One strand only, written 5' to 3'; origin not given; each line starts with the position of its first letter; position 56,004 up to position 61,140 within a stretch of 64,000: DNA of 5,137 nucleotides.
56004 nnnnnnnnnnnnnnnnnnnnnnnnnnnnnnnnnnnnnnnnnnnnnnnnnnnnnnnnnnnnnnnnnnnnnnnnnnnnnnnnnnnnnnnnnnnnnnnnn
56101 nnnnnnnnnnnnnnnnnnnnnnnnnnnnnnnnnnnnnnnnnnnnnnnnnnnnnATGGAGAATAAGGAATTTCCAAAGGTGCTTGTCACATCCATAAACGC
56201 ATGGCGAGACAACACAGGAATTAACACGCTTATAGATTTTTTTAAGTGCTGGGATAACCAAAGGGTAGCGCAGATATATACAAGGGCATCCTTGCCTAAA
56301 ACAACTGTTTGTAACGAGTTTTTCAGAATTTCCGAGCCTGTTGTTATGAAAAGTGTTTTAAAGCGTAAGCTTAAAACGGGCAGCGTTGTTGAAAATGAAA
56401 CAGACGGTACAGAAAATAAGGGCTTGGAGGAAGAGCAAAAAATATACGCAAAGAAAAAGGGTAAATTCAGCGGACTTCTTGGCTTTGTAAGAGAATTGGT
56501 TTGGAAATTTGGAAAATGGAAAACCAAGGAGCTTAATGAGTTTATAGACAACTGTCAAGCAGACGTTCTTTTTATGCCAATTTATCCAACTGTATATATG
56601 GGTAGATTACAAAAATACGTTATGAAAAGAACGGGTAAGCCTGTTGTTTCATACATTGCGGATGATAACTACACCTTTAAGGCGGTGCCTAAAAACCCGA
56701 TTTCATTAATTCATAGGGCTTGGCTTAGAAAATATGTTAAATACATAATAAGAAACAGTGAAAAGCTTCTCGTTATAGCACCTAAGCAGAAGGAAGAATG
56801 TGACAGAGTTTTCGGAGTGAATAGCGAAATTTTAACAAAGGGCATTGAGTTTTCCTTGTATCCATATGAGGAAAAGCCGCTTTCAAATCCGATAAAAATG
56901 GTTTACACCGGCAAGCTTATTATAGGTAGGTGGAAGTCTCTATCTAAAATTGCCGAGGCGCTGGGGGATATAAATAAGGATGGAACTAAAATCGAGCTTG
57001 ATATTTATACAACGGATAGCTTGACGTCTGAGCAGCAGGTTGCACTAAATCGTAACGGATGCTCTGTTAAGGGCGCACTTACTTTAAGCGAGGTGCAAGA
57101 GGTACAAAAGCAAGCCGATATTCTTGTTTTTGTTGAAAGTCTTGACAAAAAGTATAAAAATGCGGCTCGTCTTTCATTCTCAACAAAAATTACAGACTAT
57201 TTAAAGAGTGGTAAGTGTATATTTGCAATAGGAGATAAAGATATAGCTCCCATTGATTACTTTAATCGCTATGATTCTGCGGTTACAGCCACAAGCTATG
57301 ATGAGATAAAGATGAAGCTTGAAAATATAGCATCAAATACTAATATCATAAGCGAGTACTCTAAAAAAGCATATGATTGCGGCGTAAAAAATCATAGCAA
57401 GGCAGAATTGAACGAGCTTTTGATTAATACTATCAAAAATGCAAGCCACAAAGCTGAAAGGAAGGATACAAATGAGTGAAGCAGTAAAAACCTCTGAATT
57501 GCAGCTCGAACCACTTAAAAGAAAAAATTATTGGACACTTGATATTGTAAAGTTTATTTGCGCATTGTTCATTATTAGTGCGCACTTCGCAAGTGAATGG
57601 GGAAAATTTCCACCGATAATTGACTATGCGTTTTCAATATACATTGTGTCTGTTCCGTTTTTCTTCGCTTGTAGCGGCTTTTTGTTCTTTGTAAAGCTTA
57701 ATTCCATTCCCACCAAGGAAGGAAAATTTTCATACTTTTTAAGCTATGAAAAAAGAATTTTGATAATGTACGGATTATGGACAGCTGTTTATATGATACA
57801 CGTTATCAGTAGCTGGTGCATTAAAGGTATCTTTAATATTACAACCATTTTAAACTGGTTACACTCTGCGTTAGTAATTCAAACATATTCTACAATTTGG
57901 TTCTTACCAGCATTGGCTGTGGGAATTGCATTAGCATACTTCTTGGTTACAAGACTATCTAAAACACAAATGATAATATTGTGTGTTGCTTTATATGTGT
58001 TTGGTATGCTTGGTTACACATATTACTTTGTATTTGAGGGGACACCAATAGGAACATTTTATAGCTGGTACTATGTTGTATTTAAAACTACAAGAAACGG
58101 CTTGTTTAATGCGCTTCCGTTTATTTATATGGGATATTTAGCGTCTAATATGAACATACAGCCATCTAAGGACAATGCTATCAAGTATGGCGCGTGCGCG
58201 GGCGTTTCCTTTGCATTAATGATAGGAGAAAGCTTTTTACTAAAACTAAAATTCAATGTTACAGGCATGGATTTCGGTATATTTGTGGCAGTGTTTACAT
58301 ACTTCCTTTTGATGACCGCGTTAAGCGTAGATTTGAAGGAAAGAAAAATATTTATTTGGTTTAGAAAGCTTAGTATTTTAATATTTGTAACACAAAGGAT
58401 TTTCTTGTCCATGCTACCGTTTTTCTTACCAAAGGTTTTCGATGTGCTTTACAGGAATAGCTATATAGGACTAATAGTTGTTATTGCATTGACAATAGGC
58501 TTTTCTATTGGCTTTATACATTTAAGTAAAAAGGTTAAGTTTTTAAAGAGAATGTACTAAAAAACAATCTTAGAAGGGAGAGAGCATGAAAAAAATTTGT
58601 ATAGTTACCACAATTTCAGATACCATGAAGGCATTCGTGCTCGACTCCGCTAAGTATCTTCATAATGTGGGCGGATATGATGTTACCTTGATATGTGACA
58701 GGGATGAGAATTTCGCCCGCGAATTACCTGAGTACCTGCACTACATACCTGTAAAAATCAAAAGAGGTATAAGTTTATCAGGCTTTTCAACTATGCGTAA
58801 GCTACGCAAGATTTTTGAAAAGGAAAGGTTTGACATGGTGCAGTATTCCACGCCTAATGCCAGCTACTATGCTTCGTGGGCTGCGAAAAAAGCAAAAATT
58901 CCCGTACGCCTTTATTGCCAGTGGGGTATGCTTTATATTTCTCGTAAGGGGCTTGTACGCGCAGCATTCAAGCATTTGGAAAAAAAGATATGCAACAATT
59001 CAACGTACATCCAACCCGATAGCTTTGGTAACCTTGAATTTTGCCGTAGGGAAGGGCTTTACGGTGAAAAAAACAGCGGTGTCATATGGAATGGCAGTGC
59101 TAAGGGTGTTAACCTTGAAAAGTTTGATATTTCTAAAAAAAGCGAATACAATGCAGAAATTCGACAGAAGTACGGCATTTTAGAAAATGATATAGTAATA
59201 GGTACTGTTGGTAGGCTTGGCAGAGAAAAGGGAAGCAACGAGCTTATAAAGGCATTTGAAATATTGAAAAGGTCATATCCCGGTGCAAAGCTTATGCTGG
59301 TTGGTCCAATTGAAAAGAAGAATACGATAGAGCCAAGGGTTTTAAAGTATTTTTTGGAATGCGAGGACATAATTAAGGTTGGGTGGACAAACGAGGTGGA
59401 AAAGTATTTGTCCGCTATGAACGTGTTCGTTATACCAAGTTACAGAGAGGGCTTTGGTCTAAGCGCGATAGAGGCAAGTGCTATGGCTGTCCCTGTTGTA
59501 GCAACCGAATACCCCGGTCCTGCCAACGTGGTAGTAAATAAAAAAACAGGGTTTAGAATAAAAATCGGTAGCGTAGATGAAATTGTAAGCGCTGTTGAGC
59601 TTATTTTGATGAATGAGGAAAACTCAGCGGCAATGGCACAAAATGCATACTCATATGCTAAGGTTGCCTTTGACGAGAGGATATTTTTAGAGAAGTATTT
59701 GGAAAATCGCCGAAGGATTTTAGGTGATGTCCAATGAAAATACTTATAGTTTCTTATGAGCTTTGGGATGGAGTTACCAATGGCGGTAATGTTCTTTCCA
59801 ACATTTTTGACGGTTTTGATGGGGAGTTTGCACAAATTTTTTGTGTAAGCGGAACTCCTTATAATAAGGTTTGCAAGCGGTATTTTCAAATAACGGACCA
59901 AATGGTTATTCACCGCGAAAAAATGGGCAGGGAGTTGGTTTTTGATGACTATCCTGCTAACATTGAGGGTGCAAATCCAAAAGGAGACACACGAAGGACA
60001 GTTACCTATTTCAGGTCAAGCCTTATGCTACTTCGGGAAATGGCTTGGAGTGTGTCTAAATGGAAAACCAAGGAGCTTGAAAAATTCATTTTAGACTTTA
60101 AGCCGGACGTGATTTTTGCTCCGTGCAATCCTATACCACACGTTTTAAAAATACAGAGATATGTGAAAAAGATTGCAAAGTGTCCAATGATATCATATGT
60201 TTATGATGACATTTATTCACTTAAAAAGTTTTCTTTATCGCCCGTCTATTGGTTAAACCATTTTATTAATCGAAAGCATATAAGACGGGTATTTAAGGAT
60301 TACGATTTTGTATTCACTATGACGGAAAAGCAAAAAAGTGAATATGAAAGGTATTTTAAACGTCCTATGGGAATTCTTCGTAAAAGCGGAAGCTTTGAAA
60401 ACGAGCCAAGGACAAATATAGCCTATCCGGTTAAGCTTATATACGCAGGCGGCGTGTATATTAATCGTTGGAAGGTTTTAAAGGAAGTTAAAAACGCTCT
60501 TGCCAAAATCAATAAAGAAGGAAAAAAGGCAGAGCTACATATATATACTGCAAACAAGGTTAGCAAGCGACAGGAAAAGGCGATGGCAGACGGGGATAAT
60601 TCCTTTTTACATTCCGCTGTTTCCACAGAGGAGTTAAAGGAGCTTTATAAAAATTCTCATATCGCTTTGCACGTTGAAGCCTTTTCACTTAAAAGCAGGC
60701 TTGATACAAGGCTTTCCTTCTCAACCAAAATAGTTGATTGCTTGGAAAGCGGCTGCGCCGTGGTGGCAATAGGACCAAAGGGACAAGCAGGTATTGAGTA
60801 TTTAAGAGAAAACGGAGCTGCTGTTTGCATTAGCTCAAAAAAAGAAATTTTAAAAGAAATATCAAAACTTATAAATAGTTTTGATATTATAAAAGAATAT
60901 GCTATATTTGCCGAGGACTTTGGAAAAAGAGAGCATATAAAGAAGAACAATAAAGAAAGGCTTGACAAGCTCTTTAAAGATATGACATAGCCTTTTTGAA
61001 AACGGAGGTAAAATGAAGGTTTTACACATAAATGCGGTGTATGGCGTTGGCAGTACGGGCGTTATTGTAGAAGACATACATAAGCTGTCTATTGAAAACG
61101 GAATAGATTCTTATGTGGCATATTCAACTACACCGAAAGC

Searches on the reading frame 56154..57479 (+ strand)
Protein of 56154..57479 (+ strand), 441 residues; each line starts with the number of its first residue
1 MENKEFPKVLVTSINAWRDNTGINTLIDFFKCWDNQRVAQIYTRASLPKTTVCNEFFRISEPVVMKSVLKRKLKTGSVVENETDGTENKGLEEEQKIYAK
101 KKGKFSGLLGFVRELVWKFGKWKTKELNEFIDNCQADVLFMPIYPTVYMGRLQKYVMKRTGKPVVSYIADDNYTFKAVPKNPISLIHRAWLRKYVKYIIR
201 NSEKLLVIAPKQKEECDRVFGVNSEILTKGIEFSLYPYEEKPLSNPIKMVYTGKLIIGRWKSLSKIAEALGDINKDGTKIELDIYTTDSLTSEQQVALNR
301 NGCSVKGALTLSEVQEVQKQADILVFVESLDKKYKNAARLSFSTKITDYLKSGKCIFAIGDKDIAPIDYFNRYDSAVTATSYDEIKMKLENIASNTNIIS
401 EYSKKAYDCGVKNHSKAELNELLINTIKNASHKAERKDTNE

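Call 3: search_protein_families(library=pfam, proteins=[window:56154-57479:+], max_evalue=0.01)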
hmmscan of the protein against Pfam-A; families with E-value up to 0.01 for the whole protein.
window:56154-57479:+ (441 aa): 0 families

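Call 4: search_protein_families(library=ncbifam, proteins=[window:56154-57479:+], max_evalue=0.01)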
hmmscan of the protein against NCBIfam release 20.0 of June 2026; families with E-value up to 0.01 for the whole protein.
window:56154-57479:+ (441 aa): 0 families

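Call 58: search_protein_families(library=pfam, proteins=[window:56154-57479:+], max_evalue=0.01)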
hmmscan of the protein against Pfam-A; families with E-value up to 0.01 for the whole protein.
window:56154-57479:+ (441 aa): 0 families

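Call 62: search_solved_structures(query=window:56154-57479:+, max_evalue=10)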
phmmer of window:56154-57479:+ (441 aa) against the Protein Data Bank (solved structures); distinct sequences matched with E-value up to 10: 2.
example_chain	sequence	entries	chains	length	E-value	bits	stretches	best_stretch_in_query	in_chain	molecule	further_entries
9ctk_A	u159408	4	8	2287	1.5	10.7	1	93-125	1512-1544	Polyketide synthase 2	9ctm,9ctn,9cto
9cti_A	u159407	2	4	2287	1.5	10.7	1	93-125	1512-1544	EcPKS2 - condensing domain bound to malonyl-CoA and malonyl | Polyketide synthase 2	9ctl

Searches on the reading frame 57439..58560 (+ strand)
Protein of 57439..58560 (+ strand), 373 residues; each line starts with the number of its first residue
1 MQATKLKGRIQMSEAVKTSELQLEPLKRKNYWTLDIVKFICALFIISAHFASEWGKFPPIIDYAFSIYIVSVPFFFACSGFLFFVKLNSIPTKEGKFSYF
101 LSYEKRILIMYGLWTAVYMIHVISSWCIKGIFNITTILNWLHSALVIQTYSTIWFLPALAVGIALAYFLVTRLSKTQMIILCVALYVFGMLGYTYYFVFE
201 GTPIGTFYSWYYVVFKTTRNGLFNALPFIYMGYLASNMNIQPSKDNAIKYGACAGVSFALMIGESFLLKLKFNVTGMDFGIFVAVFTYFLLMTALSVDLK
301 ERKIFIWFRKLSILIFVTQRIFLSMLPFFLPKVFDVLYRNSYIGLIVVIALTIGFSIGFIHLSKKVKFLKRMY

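Call 3: search_protein_families(library=pfam, proteins=[window:57439-58560:+], max_evalue=0.01)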
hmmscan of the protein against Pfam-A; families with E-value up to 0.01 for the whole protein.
window:57439-58560:+ (373 aa): 1 family
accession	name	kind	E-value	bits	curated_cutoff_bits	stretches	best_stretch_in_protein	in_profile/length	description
PF01757.29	Acyl_transf_3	-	2.1e-17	63.6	31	1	34-358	4-323/326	Acyltransferase domain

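Call 4: search_protein_families(library=ncbifam, proteins=[window:57439-58560:+], max_evalue=0.01)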
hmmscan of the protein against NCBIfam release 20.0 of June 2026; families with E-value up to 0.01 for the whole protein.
window:57439-58560:+ (373 aa): 2 families
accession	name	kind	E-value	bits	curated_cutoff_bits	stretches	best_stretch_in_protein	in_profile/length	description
NF033132.1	vanT-CELN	equivalog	5.5e-19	68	900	1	39-367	9-329/697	membrane-bound serine racemase VanT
NF000033.1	vanT-L-mem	exception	1.7e-08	34.2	675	1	65-292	40-259/329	serine racemase VanT-L membrane subunit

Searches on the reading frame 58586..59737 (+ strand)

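Call 16: search_protein_families(library=pfam, proteins=[window:58586-59737:+], max_evalue=0.001)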
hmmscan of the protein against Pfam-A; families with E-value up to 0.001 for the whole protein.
window:58586-59737:+ (383 aa): 6 families
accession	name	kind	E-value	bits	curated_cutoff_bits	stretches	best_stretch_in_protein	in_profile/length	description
PF00534.26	Glycos_transf_1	-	5.6e-36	124.1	26.4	1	191-356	4-171/172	Glycosyl transferases group 1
PF13692.12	Glyco_trans_1_4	-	3.2e-26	92.7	27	1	204-342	3-141/142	Glycosyl transferases group 1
PF13477.12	Glyco_trans_4_2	-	2.9e-12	47.4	23.4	1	10-142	5-135/139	Glycosyl transferase 4-like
PF13439.12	Glyco_transf_4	-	4.3e-09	37.1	28.5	1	17-140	7-135/170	Glycosyltransferase Family 4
PF20706.3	GT4-conflict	-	1.5e-08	34.4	26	1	208-319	203-323/385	Family 4 Glycosyltransferase in conflict systems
PF13579.12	Glyco_trans_4_4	-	3.1e-06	28.1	29.7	1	29-140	17-129/158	Glycosyl transferase 4-like domain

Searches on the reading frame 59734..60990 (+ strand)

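Call 16: search_protein_families(library=pfam, proteins=[window:59734-60990:+], max_evalue=0.001)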
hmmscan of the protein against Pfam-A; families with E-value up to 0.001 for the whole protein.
window:59734-60990:+ (418 aa): 2 families
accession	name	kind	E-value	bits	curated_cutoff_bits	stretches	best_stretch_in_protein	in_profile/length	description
PF13692.12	Glyco_trans_1_4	-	1.3e-05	25.9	27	1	234-381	3-141/142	Glycosyl transferases group 1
PF00534.26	Glycos_transf_1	-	9.4e-05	22.5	26.4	1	244-382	25-158/172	Glycosyl transferases group 1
